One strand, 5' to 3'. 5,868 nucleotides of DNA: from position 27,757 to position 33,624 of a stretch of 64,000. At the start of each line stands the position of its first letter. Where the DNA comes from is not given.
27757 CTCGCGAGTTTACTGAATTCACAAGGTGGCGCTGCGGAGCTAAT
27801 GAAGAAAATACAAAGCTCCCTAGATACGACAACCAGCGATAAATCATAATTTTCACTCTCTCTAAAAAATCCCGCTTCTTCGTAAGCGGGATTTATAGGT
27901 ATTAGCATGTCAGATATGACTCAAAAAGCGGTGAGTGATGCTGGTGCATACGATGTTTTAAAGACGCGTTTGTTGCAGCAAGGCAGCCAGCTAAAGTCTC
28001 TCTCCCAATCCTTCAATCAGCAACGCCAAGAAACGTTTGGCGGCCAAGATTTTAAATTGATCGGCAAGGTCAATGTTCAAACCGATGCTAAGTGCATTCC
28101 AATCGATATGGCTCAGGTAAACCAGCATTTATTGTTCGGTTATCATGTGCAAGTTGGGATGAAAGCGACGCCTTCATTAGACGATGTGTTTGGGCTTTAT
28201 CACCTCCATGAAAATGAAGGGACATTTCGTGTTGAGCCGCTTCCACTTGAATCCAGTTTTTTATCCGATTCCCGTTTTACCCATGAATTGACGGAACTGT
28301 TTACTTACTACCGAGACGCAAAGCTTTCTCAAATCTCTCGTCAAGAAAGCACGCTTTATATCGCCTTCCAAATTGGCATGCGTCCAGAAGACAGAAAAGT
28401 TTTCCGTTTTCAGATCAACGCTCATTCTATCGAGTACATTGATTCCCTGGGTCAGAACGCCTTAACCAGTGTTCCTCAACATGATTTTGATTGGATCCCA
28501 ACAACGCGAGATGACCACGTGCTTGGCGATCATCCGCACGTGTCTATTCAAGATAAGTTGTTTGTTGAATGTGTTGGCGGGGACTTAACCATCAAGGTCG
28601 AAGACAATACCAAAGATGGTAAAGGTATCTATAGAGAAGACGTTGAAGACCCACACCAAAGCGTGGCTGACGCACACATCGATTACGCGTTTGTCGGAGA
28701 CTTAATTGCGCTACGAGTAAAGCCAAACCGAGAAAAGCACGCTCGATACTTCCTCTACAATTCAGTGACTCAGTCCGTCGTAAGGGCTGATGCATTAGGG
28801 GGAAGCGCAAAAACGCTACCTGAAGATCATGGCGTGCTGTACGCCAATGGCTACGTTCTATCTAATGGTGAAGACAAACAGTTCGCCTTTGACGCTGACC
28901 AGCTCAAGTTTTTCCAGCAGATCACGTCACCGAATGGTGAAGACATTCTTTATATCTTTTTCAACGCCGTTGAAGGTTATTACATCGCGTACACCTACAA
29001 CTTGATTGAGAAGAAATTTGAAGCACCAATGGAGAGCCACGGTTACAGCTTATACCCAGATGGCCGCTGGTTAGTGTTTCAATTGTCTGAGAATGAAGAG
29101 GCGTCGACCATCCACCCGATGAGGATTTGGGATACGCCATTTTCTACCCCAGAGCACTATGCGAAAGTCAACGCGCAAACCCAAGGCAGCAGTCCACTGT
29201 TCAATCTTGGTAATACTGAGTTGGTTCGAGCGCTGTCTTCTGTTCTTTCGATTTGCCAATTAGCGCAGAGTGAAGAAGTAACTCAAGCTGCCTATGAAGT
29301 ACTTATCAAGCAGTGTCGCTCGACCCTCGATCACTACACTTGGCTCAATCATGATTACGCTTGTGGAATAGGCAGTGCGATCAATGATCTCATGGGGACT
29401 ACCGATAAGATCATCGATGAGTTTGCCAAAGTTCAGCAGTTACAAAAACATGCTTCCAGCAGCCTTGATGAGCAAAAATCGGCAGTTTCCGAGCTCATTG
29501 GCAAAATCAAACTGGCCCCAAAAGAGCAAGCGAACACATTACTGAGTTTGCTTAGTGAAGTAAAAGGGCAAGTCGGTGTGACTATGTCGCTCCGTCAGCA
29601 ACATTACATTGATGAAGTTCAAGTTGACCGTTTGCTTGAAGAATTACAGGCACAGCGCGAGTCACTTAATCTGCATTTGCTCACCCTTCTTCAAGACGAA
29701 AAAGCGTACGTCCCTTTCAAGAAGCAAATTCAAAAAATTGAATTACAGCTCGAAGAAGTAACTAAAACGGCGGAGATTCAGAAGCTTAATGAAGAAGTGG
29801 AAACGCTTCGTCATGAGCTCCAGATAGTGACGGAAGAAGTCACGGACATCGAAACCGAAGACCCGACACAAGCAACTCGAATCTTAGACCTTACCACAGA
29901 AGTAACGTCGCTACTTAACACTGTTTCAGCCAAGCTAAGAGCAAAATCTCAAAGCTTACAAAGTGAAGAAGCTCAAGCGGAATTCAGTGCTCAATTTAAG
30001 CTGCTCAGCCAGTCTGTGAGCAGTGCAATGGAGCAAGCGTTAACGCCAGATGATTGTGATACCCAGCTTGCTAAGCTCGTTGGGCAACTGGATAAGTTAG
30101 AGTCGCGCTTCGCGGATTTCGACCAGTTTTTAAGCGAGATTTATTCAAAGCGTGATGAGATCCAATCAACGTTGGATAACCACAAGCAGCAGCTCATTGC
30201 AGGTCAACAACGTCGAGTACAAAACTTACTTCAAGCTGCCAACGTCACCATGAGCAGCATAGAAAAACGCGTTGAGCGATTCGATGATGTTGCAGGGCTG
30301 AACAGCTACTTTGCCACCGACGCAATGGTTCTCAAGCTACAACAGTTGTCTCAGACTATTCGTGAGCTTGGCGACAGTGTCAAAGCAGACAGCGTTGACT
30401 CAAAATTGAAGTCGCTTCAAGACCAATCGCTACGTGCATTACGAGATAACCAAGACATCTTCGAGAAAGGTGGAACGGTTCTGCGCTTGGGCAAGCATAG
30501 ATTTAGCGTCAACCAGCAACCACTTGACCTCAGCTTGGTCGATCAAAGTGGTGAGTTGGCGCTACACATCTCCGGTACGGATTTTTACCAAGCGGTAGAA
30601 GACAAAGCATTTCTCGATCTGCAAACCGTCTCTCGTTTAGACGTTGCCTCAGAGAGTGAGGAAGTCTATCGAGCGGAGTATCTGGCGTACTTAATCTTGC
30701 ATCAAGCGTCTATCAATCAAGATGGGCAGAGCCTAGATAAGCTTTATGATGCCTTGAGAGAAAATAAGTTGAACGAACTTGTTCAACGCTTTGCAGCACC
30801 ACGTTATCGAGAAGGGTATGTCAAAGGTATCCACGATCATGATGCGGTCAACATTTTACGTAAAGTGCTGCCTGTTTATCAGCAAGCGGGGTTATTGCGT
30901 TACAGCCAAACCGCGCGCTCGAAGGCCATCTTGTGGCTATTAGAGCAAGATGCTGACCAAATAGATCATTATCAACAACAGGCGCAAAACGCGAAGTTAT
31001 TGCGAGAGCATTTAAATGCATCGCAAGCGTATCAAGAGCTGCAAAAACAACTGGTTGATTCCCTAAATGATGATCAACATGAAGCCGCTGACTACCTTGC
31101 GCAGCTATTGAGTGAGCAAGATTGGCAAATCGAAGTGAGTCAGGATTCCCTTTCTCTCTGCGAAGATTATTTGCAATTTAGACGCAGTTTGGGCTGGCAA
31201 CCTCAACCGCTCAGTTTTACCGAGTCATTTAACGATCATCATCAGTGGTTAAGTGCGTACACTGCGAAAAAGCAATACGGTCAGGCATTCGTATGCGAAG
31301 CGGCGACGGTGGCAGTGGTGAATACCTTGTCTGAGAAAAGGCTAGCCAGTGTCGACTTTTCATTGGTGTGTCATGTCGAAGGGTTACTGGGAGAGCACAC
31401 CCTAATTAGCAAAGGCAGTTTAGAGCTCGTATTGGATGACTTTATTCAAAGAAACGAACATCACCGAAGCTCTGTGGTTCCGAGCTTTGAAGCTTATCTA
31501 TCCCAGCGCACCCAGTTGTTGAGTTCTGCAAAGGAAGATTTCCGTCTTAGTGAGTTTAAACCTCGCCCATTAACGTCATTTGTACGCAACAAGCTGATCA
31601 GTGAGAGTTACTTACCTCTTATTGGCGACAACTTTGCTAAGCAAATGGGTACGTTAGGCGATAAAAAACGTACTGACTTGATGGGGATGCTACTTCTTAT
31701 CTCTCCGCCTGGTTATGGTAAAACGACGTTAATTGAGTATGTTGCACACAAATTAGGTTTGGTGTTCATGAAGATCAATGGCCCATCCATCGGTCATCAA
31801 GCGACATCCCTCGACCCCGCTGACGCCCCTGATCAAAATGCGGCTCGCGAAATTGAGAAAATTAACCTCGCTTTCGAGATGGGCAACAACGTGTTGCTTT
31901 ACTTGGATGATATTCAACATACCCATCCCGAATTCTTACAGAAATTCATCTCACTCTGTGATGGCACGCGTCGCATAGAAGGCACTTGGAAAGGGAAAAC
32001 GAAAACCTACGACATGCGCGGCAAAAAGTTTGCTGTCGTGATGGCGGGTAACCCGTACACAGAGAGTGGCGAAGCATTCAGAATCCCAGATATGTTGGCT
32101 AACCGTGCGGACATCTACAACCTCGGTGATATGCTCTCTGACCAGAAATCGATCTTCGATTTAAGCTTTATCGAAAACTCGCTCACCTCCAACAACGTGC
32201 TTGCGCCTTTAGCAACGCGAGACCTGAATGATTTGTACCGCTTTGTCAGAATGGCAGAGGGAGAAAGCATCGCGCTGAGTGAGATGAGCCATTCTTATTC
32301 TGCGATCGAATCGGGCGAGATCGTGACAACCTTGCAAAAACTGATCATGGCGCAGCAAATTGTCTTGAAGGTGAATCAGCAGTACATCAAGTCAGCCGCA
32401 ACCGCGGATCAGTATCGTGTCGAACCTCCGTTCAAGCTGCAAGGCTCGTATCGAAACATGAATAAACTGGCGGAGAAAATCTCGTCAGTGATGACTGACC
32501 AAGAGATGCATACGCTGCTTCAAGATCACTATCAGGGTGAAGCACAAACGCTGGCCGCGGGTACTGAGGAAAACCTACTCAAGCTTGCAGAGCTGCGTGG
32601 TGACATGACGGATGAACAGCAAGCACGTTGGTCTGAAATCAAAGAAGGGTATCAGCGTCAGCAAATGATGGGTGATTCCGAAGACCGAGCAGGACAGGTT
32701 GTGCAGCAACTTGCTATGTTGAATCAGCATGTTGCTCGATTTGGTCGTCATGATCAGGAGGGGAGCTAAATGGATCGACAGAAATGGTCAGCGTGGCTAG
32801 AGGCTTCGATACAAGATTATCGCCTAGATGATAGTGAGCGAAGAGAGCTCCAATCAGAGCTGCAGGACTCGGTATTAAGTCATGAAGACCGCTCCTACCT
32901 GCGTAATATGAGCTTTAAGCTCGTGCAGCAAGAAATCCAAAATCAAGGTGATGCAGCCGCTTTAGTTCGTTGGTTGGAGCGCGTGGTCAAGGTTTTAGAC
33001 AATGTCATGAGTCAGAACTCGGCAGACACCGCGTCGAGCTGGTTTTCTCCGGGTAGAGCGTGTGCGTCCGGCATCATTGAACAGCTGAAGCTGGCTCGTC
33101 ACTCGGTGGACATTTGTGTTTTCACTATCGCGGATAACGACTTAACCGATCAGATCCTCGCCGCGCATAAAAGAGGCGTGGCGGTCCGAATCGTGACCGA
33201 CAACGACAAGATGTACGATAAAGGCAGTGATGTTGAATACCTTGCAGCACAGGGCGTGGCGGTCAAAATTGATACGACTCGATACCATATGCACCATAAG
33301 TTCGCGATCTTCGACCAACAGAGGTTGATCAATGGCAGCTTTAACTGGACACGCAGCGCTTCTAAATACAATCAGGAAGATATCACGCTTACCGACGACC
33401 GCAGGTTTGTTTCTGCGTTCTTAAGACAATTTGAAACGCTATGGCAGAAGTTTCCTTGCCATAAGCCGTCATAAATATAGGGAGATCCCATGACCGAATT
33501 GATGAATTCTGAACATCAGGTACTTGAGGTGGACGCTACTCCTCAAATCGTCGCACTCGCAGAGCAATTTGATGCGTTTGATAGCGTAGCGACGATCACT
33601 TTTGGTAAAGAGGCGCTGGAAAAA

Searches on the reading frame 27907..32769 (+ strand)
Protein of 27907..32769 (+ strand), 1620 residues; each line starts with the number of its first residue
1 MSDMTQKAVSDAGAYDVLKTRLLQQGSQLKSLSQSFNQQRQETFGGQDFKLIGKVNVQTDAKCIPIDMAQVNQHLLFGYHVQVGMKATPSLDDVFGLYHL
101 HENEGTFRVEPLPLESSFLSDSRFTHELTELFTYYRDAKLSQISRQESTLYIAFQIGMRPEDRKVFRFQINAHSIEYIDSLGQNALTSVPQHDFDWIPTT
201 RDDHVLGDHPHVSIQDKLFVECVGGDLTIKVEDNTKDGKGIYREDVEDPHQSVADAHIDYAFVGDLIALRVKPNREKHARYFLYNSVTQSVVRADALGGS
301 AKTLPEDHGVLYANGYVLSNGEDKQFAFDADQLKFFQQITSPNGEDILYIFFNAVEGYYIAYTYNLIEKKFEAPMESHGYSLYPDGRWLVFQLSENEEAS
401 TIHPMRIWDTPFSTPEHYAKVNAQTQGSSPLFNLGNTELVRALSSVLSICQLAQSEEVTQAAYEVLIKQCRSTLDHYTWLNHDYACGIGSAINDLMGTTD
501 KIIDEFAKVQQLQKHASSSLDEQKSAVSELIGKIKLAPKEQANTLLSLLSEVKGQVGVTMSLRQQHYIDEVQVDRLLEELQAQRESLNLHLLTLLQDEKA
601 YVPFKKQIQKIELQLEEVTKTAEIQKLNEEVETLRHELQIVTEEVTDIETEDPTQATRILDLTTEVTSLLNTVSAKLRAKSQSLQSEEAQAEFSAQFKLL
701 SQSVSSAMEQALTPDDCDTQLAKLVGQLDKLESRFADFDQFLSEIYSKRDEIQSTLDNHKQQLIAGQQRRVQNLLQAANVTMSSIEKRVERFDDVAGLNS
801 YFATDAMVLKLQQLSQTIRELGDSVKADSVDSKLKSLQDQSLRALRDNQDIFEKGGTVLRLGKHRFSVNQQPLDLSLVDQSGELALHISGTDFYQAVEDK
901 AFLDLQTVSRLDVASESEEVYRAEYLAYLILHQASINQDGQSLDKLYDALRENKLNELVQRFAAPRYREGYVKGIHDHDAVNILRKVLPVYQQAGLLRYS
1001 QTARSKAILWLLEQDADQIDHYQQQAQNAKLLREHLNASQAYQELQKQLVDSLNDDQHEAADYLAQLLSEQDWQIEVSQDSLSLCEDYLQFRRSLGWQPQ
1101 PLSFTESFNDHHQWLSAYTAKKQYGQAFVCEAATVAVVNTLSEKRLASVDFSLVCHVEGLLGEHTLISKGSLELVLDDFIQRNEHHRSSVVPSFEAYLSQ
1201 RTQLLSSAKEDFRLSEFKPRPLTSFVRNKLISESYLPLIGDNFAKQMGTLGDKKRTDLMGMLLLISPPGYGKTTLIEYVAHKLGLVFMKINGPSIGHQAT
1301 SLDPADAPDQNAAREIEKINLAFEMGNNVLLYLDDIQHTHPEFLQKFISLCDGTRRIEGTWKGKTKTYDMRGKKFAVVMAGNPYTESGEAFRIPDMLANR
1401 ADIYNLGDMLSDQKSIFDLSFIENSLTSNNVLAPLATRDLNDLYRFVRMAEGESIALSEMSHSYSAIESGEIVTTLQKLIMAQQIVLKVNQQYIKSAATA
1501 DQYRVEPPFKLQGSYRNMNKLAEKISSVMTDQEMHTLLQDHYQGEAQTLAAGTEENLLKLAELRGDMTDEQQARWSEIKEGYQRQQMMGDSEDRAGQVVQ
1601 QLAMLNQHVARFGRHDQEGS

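Call 5: search_protein_families(library=pfam, proteins=[window:27907-32769:+], max_evalue=0.001)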
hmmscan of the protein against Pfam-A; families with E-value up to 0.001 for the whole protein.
window:27907-32769:+ (1620 aa): 6 families
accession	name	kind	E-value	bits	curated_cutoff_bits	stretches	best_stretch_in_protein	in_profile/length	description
PF12458.13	DUF3686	-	5e-160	533.3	25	1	29-477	2-447/448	ATPase involved in DNA repair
PF25472.1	DUF7902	-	4.3e-17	62.5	26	1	599-682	1-84/85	Domain of unknown function (DUF7902)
PF07728.20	AAA_5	-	4.9e-08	33.5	22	1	1262-1385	2-125/139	AAA domain (dynein-related subfamily)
PF00004.35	AAA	-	1.6e-07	32.3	21.2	1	1262-1343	1-73/131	ATPase family associated with various cellular activities (AAA)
PF05496.18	RuvB_N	-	0.00028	21.1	27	0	1252-1298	26-72/159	Holliday junction DNA helicase RuvB P-loop domain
PF13401.12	AAA_22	-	0.00035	21.3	27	0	1260-1352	6-109/130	AAA domain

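Call 81: search_protein_families(library=padloc, proteins=[window:27907-32769:+], max_evalue=0.001)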
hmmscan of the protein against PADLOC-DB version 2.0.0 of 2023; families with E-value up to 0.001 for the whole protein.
window:27907-32769:+ (1620 aa): 2 families
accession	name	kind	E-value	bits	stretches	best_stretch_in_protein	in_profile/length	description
PDLC03865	LmuB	-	5.5e-05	19.5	1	507-795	565-853/1007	-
PDLC00551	JetC2|JetC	-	7.3e-05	18.8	1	577-794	743-956/1365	DUF3584 domain; MukB-like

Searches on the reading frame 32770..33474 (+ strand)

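Call 5: search_protein_families(library=pfam, proteins=[window:32770-33474:+], max_evalue=0.001)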
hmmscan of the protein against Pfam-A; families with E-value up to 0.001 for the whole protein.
window:32770-33474:+ (234 aa): 1 family
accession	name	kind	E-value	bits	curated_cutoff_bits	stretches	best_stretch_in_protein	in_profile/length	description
PF13091.12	PLDc_2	-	2.1e-30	105.7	27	1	102-225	1-132/132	PLD-like domain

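Call 81: search_protein_families(library=padloc, proteins=[window:32770-33474:+], max_evalue=0.001)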
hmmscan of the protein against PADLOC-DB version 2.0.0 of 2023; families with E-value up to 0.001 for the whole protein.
window:32770-33474:+ (234 aa): 12 families
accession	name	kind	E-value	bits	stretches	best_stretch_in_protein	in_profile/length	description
PDLC02614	DrmC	-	1.5e-10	39.1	1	96-203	20-130/153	DrmC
PDLC03924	MkoC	-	6.2e-10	35.8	1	115-207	1015-1114/1136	-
PDLC02901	DpdK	-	5.5e-08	30.7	1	124-226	69-170/173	DpdK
PDLC03922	MkoB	-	2.8e-07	28.2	1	19-222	222-443/610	-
PDLC02599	DrmC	-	1.9e-05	21.8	1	121-227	32-138/387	DrmC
PDLC02606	DrmC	-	2.7e-05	22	1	92-203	29-152/182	DrmC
PDLC02609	DrmC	-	3.3e-05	22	1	69-220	61-228/241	DrmC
PDLC02587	DrmC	-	4.3e-05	20.6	1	170-228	201-259/267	DrmC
PDLC02588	DrmC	-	5.4e-05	21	0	94-203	101-222/256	DrmC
PDLC02612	DrmC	-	0.00013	19.6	1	105-227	100-227/235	DrmC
PDLC02607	DrmC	-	0.00035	17.9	0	57-226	69-255/265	DrmC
PDLC02707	PbeA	-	0.00035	17.3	1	165-227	127-199/672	PbeA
